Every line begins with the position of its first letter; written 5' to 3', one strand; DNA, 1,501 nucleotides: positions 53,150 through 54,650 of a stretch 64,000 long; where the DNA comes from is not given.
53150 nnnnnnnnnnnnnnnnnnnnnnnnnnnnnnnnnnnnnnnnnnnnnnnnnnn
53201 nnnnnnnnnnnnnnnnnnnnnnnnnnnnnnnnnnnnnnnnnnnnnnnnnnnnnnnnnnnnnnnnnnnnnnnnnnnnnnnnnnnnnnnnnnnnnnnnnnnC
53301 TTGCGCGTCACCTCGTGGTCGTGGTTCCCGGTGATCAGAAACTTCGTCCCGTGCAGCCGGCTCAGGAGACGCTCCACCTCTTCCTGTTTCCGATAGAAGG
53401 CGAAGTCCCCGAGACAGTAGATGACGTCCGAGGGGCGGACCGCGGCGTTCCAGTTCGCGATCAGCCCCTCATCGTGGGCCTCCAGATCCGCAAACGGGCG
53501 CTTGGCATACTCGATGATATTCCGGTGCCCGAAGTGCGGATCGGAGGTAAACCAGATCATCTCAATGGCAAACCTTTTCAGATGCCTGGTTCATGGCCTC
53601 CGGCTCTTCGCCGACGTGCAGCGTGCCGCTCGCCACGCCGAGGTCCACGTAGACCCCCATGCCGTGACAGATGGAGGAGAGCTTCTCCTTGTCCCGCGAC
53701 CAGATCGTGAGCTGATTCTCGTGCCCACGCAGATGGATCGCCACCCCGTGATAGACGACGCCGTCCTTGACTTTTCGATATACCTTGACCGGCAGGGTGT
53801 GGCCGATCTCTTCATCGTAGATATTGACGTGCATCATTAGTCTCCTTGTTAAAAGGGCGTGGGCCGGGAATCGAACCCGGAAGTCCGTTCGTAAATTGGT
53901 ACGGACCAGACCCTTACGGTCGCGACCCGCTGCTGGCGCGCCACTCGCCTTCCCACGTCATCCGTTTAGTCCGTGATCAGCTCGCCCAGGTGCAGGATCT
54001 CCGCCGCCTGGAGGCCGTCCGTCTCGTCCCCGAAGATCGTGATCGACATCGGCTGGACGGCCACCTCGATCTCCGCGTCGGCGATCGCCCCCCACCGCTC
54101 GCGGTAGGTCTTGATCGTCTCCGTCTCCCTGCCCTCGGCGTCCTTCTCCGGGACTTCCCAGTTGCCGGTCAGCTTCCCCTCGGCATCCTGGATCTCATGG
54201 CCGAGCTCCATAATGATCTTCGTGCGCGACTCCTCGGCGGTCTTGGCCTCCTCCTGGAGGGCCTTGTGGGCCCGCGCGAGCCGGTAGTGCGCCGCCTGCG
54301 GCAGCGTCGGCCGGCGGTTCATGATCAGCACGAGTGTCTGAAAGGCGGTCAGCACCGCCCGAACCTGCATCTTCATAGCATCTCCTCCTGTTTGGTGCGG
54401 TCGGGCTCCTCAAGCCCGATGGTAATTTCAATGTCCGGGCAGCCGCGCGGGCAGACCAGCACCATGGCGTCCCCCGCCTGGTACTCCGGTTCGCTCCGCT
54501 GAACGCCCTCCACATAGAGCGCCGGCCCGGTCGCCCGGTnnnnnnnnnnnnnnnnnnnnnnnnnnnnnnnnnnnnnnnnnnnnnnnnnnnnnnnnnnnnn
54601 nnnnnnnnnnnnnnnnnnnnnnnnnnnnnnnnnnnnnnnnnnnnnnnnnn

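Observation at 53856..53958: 103-nt tRNA-like element: perfect T arm and acceptor, no anticodon arm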

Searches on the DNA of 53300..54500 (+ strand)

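Call 4: search_rna_families(source=window, start=53750, end=54060, threshold=evalue, max_evalue=10, show_alignments=6)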
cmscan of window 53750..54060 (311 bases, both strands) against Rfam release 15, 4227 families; matches with E-value up to 10: 4.
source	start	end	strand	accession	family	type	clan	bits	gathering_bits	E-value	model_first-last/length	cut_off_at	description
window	53766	53835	+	RF02218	ZNRD1-AS1_1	Gene; lncRNA;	-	17.6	50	0.22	1-68/68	no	ZNRD1 antisense RNA 1 conserved region 1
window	53857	53948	-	RF01684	mascRNA-menRNA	Gene;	-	15.7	42.5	1.4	1-56/56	no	MALAT1-associated small cytoplasmic RNA/MEN beta RNA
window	53864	53882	-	RF01053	Deinococcus_Y_RNA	Gene;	-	15.1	80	4.1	64-82/126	no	Deinococcus radiodurans Y RNA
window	53856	53949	-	RF01852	tRNA-Sec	Gene; tRNA;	CL00001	14.8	47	2.9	1-91/91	no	Selenocysteine transfer RNA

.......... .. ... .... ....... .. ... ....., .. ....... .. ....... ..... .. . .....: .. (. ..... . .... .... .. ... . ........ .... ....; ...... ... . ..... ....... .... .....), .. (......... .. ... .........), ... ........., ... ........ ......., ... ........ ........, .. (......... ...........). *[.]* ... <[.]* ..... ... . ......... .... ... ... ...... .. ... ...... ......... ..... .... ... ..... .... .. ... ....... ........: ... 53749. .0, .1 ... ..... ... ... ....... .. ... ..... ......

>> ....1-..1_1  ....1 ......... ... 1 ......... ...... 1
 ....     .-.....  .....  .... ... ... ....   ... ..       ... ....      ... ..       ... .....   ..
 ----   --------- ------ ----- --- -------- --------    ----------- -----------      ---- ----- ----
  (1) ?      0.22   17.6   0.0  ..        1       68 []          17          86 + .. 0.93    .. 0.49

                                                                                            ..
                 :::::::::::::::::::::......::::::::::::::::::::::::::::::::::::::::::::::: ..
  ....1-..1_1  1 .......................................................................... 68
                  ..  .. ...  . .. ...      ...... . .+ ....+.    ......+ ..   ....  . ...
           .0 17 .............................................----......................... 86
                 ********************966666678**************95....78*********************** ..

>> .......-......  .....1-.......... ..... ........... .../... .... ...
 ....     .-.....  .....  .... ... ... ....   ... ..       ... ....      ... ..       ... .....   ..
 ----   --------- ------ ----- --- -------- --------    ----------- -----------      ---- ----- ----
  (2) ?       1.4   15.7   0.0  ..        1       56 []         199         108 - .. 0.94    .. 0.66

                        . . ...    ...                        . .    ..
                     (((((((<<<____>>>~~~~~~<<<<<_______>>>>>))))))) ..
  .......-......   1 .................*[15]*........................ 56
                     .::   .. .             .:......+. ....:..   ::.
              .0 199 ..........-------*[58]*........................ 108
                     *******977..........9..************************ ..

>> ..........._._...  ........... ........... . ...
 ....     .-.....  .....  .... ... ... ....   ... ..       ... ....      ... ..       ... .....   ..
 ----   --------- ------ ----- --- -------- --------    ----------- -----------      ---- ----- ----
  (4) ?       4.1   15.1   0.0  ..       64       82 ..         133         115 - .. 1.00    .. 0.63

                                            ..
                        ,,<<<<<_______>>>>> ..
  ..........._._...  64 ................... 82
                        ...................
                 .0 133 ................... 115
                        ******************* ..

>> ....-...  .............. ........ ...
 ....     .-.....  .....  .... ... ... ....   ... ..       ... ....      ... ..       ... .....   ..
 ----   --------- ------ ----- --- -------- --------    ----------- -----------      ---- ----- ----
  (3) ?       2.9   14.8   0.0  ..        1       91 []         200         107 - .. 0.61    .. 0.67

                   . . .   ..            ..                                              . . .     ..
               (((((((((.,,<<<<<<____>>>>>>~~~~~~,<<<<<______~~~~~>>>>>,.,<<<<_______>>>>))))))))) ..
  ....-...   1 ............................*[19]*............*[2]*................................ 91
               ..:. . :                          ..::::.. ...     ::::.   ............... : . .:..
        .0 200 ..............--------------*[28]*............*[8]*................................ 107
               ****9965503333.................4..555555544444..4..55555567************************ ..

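Call 7: search_dna_similar(query=window:53300-54500:+, collection=phages, mode=near, max_rows=30)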
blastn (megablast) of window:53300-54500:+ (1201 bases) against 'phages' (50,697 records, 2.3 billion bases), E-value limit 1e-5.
No match.

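Call 8: search_dna_similar(query=window:53400-54400:+, collection=phages, mode=distant, max_rows=30)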
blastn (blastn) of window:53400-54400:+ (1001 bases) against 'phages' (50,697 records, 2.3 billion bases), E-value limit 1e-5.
No match.

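Call 42: search_rna_families(sources=[L042, L043, L044, L045, L046, L038], threshold=evalue, max_evalue=1, show_alignments=3)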
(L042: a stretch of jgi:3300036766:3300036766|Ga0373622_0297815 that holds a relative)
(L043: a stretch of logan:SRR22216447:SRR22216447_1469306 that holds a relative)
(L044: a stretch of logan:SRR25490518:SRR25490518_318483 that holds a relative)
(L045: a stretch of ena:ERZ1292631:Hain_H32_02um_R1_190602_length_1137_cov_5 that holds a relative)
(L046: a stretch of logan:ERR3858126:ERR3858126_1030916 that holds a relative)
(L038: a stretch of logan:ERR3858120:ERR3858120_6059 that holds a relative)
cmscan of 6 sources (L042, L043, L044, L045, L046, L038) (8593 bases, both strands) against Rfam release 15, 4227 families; matches with E-value up to 1: 0.
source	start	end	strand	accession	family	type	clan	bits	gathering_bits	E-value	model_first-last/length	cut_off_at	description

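Call 95: build_rna_model(alignment_id=A7, structure=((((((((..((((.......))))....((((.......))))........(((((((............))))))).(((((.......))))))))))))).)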
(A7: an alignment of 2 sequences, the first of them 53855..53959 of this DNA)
Model R1 built from alignment A7 (2 sequences, 105 columns); structure: as given.
model positions 105; base pairs 28; branch points 3; effective number of sequences 0.66; information 0.589 bits per position. Calibrated on 0.2 Mb of random sequence (short: E-values are rough).
structure used (alignment columns):
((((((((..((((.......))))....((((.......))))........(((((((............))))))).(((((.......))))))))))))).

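Call 96: search_with_rna_model(model_id=R1, sources=[window, L035, L036, L037, L038, L039, L040, L041, L042, L043, L044, L045, L046, L047, L048, L049, L050, L001, L002, L003, L004, L005, L006, L007, L008, L009, L010, L011, L012, L013, L014, L015, L016, L017, L018, L019, L020, L021, L022, L023, L024, L025, L026, L027, L028, L029, L030, L031, L032, L033, L034], max_evalue=10, show_alignments=6, make_alignment=true)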
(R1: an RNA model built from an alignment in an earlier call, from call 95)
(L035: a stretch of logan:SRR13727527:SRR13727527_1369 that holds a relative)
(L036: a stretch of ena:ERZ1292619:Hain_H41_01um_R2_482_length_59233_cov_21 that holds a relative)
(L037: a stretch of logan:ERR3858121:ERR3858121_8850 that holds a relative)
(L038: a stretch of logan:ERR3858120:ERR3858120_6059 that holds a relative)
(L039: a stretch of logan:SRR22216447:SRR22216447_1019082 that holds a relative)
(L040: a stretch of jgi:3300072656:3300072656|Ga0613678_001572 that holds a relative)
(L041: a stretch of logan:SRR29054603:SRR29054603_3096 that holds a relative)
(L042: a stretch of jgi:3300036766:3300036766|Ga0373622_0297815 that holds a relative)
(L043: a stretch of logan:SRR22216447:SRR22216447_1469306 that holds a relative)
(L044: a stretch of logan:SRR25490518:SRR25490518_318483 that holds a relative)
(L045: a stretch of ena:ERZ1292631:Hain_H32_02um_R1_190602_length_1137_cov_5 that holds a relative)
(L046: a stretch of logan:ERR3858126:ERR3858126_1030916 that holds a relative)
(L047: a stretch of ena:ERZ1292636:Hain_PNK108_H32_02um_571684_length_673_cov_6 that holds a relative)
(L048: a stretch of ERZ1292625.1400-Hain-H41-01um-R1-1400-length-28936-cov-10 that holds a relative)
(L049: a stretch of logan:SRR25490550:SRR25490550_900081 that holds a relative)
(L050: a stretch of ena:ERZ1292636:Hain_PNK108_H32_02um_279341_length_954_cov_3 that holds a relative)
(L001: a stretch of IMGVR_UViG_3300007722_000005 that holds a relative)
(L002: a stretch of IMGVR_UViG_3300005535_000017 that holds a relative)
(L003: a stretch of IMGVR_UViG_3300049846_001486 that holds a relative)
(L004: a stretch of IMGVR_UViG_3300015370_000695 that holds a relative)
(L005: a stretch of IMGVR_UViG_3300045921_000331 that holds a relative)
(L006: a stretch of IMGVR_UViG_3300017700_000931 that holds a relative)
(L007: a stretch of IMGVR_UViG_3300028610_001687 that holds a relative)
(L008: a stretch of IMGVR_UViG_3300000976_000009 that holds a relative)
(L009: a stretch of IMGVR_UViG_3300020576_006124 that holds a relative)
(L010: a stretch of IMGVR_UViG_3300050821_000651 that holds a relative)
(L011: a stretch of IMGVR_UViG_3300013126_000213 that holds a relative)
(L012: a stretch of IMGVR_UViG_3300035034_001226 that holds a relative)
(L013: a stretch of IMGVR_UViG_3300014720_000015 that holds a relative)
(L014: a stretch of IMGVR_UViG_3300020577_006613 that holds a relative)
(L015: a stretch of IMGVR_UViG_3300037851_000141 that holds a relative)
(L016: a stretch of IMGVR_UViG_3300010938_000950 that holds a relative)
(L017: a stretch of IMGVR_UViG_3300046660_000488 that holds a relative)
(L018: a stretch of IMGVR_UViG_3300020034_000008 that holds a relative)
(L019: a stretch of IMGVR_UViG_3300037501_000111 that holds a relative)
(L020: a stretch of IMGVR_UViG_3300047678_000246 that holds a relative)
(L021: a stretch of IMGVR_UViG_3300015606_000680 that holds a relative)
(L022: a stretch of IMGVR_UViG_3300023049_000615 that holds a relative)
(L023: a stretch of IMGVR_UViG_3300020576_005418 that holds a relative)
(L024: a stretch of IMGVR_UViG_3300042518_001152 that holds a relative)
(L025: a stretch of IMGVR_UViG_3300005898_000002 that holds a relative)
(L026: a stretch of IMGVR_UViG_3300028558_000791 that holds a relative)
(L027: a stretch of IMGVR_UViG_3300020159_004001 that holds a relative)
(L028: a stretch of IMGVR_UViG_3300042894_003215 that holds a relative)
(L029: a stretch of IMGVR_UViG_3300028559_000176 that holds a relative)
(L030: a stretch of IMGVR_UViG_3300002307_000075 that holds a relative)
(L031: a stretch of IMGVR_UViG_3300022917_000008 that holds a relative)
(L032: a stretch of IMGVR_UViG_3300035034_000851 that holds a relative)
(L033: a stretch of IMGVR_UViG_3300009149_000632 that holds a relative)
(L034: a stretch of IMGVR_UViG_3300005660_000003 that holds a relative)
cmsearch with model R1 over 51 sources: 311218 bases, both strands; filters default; matches with E-value up to 10: 7.
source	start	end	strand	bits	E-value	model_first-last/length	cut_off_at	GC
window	53855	53959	-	136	3.2e-25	1-105/105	no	0.67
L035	1733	1837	+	136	3.2e-25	1-105/105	no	0.67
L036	1467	1571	+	49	2.2e-07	1-105/105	no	0.65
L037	320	424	+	49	2.2e-07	1-105/105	no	0.65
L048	997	1101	+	49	2.2e-07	1-105/105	no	0.65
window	7880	7953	+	21.8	0.081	1-105/105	no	0.65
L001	282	357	+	20.6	0.14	1-105/105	no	0.61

Alignment A8: 7 matches aligned to the model, 121 columns, each read 5' to 3' on its own strand. Consensus structure (alignment columns), stored with it:
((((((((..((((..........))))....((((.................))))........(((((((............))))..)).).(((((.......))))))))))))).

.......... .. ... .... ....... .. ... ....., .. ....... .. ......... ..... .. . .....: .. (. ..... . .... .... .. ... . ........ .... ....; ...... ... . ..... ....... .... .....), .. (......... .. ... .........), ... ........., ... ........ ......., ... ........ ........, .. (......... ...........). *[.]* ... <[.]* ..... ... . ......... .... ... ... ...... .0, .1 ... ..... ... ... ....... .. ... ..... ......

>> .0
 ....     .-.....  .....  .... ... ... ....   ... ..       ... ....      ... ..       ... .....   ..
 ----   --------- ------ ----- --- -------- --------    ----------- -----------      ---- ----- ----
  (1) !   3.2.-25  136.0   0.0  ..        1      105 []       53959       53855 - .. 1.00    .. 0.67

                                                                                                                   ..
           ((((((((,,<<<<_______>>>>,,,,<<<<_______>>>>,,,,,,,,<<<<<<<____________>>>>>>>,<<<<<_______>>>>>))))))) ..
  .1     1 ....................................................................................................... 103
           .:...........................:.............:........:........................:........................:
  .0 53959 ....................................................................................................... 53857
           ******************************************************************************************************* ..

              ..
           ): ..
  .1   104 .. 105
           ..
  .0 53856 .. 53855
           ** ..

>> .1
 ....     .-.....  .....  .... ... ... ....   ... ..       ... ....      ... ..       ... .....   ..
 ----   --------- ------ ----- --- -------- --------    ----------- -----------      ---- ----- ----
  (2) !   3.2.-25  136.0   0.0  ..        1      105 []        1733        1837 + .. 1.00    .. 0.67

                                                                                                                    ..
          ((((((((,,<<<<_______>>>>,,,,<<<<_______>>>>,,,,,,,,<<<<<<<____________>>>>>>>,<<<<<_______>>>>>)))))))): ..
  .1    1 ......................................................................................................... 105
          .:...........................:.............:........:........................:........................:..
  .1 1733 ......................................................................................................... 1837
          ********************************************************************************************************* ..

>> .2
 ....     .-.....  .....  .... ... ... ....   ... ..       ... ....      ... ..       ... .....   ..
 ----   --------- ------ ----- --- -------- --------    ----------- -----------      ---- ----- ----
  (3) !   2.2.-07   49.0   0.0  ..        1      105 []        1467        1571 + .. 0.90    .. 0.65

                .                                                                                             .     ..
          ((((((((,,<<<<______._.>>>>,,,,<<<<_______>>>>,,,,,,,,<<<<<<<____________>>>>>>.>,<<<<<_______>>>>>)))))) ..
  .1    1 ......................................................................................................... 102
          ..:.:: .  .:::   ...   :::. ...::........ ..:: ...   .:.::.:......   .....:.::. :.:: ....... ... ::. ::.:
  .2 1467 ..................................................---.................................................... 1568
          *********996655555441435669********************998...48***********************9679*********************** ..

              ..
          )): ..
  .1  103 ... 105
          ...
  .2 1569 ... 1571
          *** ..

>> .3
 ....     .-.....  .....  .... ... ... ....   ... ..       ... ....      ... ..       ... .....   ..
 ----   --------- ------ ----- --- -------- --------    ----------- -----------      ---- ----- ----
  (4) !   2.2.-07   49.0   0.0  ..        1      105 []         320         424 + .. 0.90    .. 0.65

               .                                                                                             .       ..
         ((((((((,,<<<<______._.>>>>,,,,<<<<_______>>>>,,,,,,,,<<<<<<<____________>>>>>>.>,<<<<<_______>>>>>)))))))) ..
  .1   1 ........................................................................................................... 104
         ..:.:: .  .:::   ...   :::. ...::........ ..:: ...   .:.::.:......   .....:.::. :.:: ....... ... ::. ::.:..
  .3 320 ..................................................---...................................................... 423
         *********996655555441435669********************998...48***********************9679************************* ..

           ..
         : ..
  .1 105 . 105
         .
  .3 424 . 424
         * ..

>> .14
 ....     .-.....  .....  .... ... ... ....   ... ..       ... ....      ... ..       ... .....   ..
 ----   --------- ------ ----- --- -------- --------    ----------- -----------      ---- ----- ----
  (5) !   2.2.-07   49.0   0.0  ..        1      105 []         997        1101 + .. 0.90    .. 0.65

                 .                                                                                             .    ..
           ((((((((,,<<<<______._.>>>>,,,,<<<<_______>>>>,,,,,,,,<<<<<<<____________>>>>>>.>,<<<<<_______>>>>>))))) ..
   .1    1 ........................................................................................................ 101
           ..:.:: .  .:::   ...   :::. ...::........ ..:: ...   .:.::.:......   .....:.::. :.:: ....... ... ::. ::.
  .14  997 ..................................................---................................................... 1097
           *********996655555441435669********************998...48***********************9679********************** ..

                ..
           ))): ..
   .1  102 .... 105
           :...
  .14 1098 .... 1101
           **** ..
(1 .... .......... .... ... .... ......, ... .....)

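Call 97: search_with_rna_model(model_id=R1, sources=[window, L036], max_evalue=0.0001, make_alignment=true)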
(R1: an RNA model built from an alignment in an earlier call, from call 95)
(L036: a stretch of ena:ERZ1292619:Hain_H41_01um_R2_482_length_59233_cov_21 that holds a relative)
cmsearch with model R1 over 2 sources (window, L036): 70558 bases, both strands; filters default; matches with E-value up to 0.0001: 2.
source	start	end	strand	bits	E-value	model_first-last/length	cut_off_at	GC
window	53855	53959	-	136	7.2e-26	1-105/105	no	0.67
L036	1467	1571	+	49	4.9e-08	1-105/105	no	0.65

Alignment A9: 2 matches aligned to the model, 108 columns, each read 5' to 3' on its own strand. Consensus structure (alignment columns), stored with it:
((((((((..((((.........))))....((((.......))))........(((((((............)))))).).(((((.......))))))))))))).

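Call 106: search_dna_similar(query=window:53850-53965:-, collection=phages, mode=distant, max_evalue=1, max_rows=20)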
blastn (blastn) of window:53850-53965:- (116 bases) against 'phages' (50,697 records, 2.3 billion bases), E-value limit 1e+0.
Records with a match: 5; places in all: 5; records where one place covers at least 80% of the query: 0.
Best place of each record, by identity: 95-99% 5.
By first word of the organism name: Mycobacterium 5.
By host as written in the record: Mycobacterium smegmatis mc2 155 4; Mycobacterium smegmatis mc#155 1.
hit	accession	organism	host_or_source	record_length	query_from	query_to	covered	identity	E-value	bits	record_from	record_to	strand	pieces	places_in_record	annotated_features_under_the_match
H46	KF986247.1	Mycobacterium phage Oaker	Mycobacterium smegmatis mc2 155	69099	84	107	21%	95.8%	3e-1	40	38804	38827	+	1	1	none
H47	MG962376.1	Mycobacterium phage Thumb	Mycobacterium smegmatis mc2 155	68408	84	107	21%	95.8%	3e-1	40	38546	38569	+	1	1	none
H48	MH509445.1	Mycobacterium phage Cborch11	Mycobacterium smegmatis mc2 155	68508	84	107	21%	95.8%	3e-1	40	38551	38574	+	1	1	none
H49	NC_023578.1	Mycobacterium phage Oaker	Mycobacterium smegmatis mc2 155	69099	84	107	21%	95.8%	3e-1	40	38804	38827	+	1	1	none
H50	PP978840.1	Mycobacterium phage Megatron06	Mycobacterium smegmatis mc#155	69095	84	107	21%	95.8%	3e-1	40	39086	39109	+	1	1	none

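Call 122: build_rna_model(alignment_id=A9)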
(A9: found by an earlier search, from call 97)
Model R3 built from alignment A9 (2 sequences, 108 columns); structure: stored with the alignment.
model positions 108; base pairs 28; branch points 3; effective number of sequences 1.01; information 0.59 bits per position. Calibrated on 0.2 Mb of random sequence (short: E-values are rough).
structure used (alignment columns):
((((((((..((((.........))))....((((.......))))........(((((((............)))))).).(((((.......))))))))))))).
